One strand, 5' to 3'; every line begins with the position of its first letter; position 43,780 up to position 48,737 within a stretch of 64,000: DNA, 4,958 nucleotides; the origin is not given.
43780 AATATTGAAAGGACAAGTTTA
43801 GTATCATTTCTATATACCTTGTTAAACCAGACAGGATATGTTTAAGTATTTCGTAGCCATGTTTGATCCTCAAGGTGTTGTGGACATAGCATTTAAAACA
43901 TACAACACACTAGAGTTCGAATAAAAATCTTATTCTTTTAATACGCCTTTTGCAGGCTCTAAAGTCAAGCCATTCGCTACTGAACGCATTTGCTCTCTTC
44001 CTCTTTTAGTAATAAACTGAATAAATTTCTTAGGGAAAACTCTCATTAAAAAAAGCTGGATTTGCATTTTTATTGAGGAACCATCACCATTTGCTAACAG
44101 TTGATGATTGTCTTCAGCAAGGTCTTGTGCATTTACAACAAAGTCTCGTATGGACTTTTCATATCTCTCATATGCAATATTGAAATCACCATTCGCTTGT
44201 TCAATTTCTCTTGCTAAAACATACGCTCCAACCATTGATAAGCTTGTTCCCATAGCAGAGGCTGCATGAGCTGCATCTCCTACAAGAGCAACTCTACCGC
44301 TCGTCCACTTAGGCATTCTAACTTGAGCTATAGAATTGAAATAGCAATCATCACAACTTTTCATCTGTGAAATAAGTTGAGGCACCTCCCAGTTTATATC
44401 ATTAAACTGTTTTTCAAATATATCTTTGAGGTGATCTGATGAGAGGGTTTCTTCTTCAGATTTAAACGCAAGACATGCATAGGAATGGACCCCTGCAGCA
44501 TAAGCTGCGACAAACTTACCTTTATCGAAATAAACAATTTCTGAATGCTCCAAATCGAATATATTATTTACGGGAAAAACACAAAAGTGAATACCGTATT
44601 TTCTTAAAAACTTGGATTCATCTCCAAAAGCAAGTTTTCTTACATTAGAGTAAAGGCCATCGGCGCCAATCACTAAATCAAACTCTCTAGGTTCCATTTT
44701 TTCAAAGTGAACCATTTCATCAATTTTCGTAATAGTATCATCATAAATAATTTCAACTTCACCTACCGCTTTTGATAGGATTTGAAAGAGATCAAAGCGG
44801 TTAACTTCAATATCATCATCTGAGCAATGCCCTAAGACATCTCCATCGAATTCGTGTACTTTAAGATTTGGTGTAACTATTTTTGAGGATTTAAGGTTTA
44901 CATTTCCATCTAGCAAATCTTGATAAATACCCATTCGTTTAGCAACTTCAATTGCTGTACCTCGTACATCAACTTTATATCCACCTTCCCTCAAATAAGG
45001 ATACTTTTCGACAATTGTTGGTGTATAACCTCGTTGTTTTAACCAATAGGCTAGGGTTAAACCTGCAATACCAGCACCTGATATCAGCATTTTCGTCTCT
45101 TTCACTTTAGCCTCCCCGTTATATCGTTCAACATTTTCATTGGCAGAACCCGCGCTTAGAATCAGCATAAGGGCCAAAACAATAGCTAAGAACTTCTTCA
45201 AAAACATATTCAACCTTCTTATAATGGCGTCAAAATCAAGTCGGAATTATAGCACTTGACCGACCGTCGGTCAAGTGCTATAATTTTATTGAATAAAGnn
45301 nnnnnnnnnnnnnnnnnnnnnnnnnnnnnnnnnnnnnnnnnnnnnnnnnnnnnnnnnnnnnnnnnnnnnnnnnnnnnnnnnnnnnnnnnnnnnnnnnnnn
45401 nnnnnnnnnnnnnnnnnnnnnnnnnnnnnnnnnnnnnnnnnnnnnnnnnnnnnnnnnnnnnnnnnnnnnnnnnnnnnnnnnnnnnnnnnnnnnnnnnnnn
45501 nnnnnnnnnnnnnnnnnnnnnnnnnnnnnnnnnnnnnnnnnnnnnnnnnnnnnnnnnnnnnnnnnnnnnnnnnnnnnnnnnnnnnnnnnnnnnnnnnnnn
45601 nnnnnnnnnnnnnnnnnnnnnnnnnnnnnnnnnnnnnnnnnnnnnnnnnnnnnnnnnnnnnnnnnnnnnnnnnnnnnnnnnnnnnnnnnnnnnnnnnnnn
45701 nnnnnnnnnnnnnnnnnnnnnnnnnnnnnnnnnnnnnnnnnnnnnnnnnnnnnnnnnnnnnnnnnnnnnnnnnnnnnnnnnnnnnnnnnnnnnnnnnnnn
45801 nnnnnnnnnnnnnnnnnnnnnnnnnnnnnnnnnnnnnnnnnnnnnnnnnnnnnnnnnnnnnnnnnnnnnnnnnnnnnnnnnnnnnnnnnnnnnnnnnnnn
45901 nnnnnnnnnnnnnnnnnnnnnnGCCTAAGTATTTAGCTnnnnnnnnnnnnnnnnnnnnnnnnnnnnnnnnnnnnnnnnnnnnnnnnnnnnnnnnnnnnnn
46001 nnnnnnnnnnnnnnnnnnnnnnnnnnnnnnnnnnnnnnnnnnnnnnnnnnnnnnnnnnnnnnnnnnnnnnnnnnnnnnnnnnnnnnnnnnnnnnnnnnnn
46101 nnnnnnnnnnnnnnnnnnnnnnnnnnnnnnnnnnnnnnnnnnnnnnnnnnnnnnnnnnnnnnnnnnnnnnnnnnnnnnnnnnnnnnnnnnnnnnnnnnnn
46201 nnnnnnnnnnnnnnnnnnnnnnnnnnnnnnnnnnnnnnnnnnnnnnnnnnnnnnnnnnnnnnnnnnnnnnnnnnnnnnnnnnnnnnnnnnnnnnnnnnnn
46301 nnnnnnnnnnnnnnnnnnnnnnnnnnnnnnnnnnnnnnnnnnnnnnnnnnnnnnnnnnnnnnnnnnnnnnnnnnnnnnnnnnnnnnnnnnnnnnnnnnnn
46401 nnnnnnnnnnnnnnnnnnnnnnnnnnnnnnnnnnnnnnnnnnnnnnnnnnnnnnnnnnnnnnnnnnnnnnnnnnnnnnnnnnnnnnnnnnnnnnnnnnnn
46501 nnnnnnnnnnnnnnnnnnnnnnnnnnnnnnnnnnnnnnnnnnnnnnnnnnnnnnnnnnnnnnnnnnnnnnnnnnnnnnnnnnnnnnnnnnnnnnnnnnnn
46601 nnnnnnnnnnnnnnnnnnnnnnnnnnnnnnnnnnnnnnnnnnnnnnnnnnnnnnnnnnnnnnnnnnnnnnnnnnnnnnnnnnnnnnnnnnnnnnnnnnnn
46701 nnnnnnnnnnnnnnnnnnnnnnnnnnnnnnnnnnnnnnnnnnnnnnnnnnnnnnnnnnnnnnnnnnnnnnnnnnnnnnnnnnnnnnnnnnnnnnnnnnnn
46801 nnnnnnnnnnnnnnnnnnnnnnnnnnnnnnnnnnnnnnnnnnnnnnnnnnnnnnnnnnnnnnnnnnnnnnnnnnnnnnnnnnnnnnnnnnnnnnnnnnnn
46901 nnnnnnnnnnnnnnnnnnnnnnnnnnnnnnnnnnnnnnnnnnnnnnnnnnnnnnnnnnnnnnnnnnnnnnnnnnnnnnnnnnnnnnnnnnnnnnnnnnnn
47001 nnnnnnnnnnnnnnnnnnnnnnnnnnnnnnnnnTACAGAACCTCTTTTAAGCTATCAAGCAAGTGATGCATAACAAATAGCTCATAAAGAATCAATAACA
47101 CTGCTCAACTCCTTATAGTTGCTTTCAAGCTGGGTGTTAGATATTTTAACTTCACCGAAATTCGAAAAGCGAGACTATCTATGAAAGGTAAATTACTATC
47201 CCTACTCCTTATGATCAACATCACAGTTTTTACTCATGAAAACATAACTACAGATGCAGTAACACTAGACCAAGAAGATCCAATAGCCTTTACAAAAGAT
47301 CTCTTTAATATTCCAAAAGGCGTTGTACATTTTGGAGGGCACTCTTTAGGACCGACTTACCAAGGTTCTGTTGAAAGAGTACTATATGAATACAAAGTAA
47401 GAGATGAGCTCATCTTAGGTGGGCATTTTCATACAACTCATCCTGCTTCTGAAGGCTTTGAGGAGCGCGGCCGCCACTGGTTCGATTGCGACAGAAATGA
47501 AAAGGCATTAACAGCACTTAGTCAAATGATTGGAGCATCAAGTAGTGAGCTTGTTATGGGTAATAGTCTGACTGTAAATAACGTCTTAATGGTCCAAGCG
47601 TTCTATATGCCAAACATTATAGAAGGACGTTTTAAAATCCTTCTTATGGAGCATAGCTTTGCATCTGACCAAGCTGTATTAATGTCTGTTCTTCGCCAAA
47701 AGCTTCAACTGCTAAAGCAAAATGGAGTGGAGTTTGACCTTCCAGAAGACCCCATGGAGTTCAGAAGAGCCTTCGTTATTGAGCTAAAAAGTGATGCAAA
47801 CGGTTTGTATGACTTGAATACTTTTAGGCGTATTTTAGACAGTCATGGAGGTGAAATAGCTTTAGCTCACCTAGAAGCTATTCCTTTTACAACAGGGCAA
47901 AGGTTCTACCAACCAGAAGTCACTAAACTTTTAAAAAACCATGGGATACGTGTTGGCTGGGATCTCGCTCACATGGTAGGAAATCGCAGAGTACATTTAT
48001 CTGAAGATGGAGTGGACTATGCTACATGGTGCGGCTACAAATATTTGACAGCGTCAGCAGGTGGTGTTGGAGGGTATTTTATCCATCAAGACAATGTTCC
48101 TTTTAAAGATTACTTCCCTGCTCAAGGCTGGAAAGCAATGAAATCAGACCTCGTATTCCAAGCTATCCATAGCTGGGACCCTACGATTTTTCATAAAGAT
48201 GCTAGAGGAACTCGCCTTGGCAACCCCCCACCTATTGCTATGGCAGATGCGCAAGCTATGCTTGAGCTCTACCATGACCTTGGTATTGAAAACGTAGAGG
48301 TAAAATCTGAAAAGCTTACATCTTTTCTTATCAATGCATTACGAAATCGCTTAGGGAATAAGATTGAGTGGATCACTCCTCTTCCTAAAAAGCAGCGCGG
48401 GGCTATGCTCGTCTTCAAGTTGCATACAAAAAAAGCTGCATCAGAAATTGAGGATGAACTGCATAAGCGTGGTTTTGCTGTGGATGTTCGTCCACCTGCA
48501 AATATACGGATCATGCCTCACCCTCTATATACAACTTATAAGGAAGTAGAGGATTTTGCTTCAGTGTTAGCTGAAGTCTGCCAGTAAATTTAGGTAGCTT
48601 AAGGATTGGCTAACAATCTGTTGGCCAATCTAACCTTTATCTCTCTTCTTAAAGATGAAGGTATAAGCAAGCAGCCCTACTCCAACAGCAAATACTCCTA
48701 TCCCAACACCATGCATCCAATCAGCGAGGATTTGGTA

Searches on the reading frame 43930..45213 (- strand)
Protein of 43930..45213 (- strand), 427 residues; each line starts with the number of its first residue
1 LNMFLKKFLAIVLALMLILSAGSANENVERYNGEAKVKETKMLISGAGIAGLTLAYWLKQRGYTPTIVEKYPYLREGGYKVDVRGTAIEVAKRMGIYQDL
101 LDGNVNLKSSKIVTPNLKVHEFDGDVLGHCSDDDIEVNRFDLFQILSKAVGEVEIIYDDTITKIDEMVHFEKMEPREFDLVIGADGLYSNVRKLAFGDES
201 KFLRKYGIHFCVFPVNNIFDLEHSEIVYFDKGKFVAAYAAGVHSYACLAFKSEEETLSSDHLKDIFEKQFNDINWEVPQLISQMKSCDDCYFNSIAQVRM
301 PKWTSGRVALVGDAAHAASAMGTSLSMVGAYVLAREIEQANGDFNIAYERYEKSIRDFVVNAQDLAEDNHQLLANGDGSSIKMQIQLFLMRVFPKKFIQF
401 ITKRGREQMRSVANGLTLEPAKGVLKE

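Call 38: search_protein_families(library=pfam, proteins=[window:43930-45213:-], max_evalue=0.001)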
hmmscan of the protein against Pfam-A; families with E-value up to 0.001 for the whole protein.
window:43930-45213:- (427 aa): 3 families
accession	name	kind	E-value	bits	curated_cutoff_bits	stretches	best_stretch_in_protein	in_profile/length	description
PF01494.25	FAD_binding_3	-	6e-11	42.6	22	1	179-335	151-316/349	FAD binding domain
PF01266.30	DAO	-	3.9e-05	23.8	27.9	1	43-73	3-33/353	FAD dependent oxidoreductase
PF13450.12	NAD_binding_8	-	0.0002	22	21.9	1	46-73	3-30/68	NAD(P)-binding Rossmann-like domain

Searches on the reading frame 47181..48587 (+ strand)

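Call 36: search_protein_families(library=pfam, proteins=[window:47181-48587:+], max_evalue=0.001)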
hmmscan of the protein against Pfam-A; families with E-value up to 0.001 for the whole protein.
window:47181-48587:+ (468 aa): 2 families
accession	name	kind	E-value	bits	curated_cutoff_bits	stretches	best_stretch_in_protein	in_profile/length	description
PF22580.2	KYNU_C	-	3e-16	59.6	27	1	373-463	2-90/90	Kynureninase C-terminal domain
PF00266.25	Aminotran_5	-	7.7e-11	42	21.5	1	197-434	114-335/371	Aminotransferase class-V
